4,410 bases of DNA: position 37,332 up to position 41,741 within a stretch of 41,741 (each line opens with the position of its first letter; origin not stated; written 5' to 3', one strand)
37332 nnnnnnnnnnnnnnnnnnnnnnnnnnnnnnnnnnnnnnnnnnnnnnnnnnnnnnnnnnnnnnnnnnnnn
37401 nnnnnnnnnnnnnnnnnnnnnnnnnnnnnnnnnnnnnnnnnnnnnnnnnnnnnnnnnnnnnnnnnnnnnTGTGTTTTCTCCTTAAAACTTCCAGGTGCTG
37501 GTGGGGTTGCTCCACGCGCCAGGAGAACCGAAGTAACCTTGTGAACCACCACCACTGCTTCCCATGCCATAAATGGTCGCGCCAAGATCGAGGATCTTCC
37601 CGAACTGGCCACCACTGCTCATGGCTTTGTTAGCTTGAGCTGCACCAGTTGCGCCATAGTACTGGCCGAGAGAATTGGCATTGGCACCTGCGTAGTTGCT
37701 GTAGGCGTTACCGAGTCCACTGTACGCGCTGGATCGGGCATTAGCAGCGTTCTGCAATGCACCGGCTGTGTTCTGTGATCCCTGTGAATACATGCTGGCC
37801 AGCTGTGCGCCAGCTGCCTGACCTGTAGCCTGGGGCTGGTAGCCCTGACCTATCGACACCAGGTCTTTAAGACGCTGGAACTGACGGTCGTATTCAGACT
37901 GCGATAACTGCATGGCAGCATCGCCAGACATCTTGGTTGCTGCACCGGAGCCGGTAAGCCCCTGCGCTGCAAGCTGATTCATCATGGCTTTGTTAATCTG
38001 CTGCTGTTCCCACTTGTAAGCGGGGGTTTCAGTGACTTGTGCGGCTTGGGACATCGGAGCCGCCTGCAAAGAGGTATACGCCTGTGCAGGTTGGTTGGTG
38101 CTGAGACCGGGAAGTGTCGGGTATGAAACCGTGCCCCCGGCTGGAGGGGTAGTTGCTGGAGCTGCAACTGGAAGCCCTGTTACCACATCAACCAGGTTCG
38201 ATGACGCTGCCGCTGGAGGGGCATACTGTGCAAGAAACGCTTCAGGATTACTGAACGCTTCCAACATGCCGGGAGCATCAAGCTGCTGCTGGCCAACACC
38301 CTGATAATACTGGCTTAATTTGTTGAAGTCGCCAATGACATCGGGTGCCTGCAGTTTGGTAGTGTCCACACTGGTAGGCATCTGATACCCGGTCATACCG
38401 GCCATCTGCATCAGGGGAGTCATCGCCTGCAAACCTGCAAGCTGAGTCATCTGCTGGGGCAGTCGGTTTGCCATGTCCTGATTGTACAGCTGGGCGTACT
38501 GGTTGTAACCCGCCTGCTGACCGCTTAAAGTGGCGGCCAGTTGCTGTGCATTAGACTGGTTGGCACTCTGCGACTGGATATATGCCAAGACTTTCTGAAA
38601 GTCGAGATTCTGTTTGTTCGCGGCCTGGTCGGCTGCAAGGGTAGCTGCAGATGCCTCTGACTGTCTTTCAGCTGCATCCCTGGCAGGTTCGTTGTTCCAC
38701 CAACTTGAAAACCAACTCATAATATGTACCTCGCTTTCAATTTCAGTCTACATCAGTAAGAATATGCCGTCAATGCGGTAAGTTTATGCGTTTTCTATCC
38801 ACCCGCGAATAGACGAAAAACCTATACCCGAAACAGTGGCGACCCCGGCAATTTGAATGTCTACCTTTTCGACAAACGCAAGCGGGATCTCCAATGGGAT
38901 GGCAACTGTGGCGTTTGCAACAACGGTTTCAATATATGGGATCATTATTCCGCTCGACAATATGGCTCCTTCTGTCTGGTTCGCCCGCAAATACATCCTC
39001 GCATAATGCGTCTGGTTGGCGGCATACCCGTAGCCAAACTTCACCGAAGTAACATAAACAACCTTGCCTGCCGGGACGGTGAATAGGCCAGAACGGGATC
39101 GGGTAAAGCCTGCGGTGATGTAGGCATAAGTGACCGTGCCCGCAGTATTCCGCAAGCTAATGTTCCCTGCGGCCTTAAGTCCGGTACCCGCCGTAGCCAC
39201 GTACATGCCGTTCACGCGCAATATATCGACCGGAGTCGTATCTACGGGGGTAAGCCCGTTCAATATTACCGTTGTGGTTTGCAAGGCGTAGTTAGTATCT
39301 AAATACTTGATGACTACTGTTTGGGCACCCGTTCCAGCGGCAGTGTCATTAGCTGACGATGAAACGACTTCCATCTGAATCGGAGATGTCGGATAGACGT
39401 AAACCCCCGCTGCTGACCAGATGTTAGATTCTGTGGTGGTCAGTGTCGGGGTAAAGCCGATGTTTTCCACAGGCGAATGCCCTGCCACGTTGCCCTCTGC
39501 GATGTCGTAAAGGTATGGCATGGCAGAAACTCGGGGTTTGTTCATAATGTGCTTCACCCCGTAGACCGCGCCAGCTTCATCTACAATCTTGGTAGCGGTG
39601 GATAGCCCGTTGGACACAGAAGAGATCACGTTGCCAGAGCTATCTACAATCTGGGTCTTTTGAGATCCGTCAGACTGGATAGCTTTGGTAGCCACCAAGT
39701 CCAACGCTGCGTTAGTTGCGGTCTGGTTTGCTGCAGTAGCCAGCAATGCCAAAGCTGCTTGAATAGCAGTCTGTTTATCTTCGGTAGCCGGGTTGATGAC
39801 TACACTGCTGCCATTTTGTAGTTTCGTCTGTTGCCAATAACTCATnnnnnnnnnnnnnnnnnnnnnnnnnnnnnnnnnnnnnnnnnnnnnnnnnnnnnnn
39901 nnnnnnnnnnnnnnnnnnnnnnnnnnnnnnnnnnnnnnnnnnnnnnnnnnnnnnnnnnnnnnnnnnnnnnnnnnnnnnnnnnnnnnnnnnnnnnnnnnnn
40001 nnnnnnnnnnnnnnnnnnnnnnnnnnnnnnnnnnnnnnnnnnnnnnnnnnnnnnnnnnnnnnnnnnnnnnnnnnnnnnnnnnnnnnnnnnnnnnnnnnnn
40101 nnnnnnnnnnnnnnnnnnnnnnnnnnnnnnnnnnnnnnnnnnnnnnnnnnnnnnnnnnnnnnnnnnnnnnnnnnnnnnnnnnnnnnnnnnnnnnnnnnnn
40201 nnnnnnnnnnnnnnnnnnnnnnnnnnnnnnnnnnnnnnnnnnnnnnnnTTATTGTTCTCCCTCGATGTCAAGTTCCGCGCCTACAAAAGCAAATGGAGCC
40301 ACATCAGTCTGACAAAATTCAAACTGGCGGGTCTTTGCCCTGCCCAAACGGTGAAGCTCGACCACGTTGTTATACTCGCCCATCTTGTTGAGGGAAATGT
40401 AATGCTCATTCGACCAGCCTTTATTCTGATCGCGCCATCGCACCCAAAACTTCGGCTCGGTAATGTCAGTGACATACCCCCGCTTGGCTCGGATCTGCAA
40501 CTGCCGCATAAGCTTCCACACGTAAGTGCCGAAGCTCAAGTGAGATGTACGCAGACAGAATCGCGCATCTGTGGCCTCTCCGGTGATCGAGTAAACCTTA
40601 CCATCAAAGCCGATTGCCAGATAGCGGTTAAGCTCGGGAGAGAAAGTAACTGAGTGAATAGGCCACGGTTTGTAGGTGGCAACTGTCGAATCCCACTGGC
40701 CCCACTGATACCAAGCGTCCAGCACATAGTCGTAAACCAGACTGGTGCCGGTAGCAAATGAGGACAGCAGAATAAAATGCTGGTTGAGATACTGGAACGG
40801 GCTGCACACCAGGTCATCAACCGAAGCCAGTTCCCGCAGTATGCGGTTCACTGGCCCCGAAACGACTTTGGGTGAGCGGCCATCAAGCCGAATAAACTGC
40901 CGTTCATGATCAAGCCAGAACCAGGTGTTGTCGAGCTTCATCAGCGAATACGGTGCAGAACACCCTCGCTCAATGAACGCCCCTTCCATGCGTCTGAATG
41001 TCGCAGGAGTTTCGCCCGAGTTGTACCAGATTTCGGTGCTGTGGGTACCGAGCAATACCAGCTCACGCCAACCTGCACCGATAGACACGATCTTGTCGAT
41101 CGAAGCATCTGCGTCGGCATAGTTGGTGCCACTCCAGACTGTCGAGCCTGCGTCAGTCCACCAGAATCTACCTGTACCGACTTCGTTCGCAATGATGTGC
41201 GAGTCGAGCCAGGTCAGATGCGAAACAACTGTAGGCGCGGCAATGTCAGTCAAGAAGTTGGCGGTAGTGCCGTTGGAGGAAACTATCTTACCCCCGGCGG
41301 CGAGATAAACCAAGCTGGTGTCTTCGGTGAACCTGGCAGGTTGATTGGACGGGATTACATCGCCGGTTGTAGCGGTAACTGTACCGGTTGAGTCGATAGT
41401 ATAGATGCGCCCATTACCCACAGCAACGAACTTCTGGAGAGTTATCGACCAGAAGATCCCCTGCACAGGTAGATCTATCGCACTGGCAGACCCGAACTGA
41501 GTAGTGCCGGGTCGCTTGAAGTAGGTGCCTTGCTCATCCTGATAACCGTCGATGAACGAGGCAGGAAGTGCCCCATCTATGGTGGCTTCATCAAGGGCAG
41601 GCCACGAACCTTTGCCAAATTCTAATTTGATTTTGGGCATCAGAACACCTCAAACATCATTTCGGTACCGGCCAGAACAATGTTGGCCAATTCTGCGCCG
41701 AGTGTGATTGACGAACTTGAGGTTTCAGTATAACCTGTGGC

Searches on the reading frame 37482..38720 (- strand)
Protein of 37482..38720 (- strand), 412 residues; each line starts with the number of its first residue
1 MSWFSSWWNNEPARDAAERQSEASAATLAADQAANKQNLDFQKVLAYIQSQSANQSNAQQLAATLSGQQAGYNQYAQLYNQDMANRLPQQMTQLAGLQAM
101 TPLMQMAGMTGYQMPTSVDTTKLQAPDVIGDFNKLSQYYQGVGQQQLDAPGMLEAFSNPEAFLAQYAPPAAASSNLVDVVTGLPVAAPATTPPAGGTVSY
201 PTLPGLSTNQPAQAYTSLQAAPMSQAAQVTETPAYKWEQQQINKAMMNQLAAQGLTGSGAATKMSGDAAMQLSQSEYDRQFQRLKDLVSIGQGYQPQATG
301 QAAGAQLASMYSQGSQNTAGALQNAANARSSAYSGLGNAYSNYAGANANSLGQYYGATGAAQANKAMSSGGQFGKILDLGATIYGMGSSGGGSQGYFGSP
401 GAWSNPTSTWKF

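Call 74: search_protein_families(library=phrogs, proteins=[window:37482-38720:-], max_evalue=0.001)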
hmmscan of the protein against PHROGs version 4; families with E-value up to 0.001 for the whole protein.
window:37482-38720:- (412 aa): 1 family
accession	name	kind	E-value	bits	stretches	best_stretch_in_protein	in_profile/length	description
phrog_598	-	DNA, RNA and nucleotide metabolism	4.5e-05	24.2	1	224-369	81-229/240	DNA ejection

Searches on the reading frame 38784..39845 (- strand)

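Call 74: search_protein_families(library=phrogs, proteins=[window:38784-39845:-], max_evalue=0.001)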
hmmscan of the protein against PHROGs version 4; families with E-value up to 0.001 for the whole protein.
window:38784-39845:- (353 aa): 1 family
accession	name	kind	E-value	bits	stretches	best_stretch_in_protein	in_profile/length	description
phrog_8198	-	unknown function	1.7e-21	77.8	1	114-343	42-251/262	-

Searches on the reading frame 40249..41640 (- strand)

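Call 74: search_protein_families(library=phrogs, proteins=[window:40249-41640:-], max_evalue=0.001)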
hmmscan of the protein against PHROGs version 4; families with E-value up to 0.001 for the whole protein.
window:40249-41640:- (463 aa): 1 family
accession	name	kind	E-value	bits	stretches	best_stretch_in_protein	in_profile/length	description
phrog_578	-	connector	5.3e-46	158.1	1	1-462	1-472/486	head closure Hc3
